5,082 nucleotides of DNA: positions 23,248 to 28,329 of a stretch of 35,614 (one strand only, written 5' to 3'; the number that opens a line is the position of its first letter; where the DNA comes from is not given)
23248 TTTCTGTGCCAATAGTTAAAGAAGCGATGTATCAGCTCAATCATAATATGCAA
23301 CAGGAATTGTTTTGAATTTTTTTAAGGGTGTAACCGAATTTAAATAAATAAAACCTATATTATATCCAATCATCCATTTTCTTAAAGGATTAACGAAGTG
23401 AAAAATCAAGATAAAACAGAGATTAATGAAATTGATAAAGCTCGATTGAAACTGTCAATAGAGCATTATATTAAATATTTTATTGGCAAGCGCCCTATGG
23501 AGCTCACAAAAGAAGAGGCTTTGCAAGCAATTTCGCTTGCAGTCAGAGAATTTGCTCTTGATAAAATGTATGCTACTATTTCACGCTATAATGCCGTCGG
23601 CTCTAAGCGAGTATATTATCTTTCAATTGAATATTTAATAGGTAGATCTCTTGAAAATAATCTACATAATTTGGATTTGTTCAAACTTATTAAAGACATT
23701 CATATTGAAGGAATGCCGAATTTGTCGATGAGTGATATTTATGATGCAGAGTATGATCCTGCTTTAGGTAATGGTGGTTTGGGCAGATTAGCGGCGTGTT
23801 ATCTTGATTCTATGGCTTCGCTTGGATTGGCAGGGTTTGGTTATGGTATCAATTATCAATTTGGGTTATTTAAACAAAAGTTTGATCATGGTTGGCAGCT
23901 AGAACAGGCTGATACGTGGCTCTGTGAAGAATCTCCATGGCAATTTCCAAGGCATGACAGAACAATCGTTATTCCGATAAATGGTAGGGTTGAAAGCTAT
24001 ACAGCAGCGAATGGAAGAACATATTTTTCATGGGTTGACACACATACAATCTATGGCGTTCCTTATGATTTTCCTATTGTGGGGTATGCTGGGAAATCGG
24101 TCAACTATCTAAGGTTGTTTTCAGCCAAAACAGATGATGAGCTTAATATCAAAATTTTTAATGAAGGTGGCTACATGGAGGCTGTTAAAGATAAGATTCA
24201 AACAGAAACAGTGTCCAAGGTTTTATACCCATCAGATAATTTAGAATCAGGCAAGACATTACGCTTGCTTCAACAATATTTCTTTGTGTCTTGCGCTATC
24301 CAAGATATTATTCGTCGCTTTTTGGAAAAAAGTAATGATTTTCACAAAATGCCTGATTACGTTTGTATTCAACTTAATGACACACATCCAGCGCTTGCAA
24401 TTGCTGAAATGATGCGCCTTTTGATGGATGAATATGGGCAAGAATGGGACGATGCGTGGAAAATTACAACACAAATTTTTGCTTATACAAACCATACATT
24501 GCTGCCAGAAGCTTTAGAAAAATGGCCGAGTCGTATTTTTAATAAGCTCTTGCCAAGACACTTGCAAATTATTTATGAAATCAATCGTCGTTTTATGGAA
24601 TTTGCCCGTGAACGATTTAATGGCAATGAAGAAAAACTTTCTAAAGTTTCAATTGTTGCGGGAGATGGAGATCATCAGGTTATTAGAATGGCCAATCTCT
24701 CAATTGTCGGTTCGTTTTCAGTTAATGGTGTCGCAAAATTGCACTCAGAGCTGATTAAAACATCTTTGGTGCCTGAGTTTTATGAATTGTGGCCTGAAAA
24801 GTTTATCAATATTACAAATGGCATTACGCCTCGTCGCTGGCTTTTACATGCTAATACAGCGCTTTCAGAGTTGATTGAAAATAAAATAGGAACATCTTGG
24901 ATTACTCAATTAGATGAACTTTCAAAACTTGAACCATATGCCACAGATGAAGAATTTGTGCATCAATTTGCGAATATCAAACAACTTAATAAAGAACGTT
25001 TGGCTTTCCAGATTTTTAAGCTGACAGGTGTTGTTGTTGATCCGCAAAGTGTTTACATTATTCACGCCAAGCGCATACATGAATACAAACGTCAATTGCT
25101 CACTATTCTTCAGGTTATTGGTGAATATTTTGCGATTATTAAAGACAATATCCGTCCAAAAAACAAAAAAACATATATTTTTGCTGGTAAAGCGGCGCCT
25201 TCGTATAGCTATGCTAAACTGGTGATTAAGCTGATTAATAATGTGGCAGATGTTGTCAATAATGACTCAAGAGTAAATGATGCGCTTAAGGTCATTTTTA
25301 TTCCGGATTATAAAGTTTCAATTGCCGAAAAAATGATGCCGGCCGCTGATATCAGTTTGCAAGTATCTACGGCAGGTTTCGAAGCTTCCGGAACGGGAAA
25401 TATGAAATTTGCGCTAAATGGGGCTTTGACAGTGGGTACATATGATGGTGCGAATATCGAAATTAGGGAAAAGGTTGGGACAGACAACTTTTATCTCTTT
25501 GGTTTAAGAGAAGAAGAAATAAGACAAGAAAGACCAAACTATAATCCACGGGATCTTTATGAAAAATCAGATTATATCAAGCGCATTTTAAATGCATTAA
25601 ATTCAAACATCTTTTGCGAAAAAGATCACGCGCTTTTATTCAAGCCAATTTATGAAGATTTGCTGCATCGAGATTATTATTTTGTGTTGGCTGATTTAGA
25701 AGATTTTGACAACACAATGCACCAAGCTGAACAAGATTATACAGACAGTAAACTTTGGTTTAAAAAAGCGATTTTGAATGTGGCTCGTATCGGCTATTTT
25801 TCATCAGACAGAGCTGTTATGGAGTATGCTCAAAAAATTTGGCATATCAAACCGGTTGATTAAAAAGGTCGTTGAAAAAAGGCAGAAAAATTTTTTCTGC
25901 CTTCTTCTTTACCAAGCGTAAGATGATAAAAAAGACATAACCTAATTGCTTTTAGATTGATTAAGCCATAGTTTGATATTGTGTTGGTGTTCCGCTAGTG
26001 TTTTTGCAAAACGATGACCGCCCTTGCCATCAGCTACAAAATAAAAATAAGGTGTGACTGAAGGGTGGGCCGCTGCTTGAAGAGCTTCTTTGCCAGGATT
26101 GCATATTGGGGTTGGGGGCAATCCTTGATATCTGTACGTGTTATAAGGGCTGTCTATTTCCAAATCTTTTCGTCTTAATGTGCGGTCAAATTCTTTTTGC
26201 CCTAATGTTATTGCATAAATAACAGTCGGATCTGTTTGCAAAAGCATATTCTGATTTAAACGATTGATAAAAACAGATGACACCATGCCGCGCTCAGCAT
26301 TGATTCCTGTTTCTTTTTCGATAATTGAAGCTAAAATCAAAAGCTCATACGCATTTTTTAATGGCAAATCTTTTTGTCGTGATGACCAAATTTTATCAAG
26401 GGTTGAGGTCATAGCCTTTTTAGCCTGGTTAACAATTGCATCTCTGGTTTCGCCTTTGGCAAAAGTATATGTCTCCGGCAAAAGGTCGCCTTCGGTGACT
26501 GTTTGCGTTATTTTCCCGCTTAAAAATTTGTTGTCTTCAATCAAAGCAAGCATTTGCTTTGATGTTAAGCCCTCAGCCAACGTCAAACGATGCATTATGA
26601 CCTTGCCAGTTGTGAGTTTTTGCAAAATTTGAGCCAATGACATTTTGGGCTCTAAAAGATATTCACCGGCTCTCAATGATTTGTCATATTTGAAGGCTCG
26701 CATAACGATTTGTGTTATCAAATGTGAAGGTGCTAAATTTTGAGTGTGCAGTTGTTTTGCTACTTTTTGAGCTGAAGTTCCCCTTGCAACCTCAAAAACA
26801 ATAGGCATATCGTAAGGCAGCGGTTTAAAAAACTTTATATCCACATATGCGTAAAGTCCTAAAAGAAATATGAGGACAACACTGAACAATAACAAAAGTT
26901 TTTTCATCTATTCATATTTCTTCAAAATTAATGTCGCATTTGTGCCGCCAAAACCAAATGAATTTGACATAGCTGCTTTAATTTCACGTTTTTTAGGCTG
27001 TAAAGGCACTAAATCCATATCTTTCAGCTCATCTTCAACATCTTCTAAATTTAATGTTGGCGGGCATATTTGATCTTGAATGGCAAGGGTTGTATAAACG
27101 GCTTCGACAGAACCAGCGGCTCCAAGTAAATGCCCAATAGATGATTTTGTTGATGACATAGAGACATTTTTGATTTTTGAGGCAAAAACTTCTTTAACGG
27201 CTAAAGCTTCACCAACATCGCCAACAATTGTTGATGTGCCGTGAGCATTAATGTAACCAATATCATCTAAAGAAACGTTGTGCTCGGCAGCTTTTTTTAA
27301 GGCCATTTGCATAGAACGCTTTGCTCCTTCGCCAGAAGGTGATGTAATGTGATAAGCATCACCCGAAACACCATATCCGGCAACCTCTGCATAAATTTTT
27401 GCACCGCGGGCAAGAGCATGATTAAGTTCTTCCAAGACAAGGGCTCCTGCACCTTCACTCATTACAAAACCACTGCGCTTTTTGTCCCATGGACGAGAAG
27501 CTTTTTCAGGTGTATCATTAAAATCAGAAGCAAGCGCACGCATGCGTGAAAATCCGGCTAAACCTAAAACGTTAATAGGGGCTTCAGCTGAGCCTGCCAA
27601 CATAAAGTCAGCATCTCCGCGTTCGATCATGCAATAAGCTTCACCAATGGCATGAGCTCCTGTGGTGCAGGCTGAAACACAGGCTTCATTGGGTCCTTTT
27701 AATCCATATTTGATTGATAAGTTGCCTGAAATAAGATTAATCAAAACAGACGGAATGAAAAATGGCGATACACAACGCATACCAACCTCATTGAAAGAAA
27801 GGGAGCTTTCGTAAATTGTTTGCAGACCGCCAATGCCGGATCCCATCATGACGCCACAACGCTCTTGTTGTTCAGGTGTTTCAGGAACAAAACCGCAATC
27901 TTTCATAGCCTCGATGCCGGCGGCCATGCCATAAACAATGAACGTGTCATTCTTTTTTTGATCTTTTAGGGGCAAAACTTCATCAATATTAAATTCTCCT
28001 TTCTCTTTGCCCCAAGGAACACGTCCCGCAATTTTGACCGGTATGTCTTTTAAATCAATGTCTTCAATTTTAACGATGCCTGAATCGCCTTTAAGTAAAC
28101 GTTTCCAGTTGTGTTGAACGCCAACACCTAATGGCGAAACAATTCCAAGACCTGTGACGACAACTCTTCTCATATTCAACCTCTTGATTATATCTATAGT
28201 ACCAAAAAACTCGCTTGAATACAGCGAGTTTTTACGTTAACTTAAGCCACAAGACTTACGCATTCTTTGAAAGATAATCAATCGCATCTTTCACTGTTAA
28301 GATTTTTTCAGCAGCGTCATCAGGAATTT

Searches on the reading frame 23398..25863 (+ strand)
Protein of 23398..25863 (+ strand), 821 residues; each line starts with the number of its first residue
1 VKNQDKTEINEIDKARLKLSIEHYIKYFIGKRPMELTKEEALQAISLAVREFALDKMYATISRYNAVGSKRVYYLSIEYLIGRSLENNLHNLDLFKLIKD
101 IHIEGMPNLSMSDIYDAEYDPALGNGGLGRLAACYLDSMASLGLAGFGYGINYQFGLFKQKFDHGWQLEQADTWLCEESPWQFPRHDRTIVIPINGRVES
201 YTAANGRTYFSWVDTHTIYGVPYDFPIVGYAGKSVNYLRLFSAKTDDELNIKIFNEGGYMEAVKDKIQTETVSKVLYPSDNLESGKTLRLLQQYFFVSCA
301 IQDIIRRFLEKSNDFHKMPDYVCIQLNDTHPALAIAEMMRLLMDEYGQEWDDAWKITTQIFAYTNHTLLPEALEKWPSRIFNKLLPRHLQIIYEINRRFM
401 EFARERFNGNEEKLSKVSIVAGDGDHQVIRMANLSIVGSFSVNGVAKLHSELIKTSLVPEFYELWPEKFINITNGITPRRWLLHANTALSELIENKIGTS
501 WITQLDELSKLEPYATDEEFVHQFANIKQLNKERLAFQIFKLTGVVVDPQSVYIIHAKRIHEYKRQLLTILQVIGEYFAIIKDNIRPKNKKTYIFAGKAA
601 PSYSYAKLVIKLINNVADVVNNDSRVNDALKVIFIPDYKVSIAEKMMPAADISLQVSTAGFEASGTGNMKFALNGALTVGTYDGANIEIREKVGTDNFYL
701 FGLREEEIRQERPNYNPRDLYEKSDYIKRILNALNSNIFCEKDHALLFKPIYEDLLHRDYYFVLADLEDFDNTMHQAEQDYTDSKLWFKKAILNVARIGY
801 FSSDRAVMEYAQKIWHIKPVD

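Call 29: search_protein_families(library=ncbifam, proteins=[window:23398-25863:+], max_evalue=0.000001)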
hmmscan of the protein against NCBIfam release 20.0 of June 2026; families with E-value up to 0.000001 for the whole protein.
window:23398-25863:+ (821 aa): 5 families
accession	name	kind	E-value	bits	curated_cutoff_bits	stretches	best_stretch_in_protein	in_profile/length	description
TIGR02093.1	P_ylase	subfamily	0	1082.5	552.9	1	14-817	2-804/804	glycogen/starch/alpha-glucan family phosphorylase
NF011561.0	PRK14985.1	equivalog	1.1e-265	883.8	1273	1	12-818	6-799/800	maltodextrin phosphorylase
NF011562.0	PRK14986.1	equivalog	1.3e-249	830.5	1546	1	16-820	16-813/815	glycogen phosphorylase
TIGR02094.1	more_P_ylases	subfamily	8.5e-39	133.8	191.7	1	324-721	165-546/600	alpha-glucan family phosphorylase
NF041129.1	maldex_phorlase_Thcocales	equivalog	1.7e-28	99.2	1500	1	323-688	262-606/816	maltodextrin phosphorylase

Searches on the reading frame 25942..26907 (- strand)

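Call 29: search_protein_families(library=ncbifam, proteins=[window:25942-26907:-], max_evalue=0.000001)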
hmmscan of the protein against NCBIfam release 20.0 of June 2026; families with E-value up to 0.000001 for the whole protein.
window:25942-26907:- (321 aa): 2 families
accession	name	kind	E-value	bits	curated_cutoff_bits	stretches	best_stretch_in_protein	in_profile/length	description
TIGR00247.1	TIGR00247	hypoth_equivalog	9.9e-86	287.9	103.4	1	1-317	1-343/347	endolytic transglycosylase MltG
NF007619.0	PRK10270.1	equivalog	5.7e-62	209.7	532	1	1-317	1-333/340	cell division protein YceG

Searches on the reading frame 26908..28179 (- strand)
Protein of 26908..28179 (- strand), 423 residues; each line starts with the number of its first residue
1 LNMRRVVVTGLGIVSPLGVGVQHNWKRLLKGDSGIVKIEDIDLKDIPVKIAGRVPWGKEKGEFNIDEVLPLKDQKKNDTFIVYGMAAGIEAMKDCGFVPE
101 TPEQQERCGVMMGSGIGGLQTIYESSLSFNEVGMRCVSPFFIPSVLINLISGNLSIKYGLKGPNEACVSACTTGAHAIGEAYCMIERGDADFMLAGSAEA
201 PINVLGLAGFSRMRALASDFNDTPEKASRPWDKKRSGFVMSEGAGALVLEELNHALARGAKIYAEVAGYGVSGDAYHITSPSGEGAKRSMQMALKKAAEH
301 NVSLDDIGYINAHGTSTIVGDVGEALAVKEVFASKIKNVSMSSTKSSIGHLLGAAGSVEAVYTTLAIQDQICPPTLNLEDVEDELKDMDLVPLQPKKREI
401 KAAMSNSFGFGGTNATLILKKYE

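Call 29: search_protein_families(library=ncbifam, proteins=[window:26908-28179:-], max_evalue=0.000001)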
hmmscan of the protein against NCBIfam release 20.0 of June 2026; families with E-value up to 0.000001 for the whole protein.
window:26908-28179:- (423 aa): 19 families
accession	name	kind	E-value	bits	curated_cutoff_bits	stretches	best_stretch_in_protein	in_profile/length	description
NF005589.0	PRK07314.1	subfamily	2.2e-173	576.8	387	1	1-422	1-412/413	beta-ketoacyl-ACP synthase II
TIGR03150.1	fabF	equivalog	1.1e-172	574.3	493.75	1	4-420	1-407/407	beta-ketoacyl-ACP synthase II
NF004970.0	PRK06333.1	subfamily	9.6e-163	541.9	525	1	1-423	1-423/424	beta-ketoacyl-ACP synthase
NF006274.0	PRK08439.1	equivalog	3.8e-142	473.8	621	1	3-421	1-405/406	beta-ketoacyl-ACP synthase II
NF006434.0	PRK08722.1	equivalog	1.2e-138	462.5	759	1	1-421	1-413/414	beta-ketoacyl-ACP synthase II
NF005935.0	PRK07967.1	equivalog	7.7e-104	347.7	630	1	3-423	1-405/406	beta-ketoacyl-ACP synthase I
NF005916.1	PRK07910.1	equivalog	5.2e-87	292.4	560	1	3-422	11-418/418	KasA/KasB family beta-ketoacyl-ACP synthase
NF006587.0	PRK09116.1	equivalog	3.1e-85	286.4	470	1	3-422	1-407/408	beta-ketoacyl-ACP synthase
NF005076.0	PRK06501.1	equivalog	9.7e-83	278.4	629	1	6-421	13-422/425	beta-ketoacyl-ACP synthase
NF004618.0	PRK05952.1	equivalog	1.7e-70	237.9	455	1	91-422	68-383/384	beta-ketoacyl-ACP synthase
NF005490.0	PRK07103.1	equivalog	1.1e-65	222.3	445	1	2-422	2-413/414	polyketide beta-ketoacyl:acyl carrier protein synthase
NF006618.0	PRK09185.1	subfamily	2.3e-60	204.7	407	1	3-421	2-392/394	beta-ketoacyl-ACP synthase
NF058662.1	cispenta_AmcF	equivalog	7.8e-54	183.1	325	1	163-420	121-368/369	cispentacin biosynthesis acyltransferase subunit AmcF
NF045894.1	PKS_plus_SDR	equivalog_domain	3.4e-38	131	1740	1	138-421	140-426/1515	type I polyketide synthase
NF040607.1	mycolic_Pks13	equivalog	3.2e-30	104.4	2100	1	108-422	215-526/1680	polyketide synthase Pks13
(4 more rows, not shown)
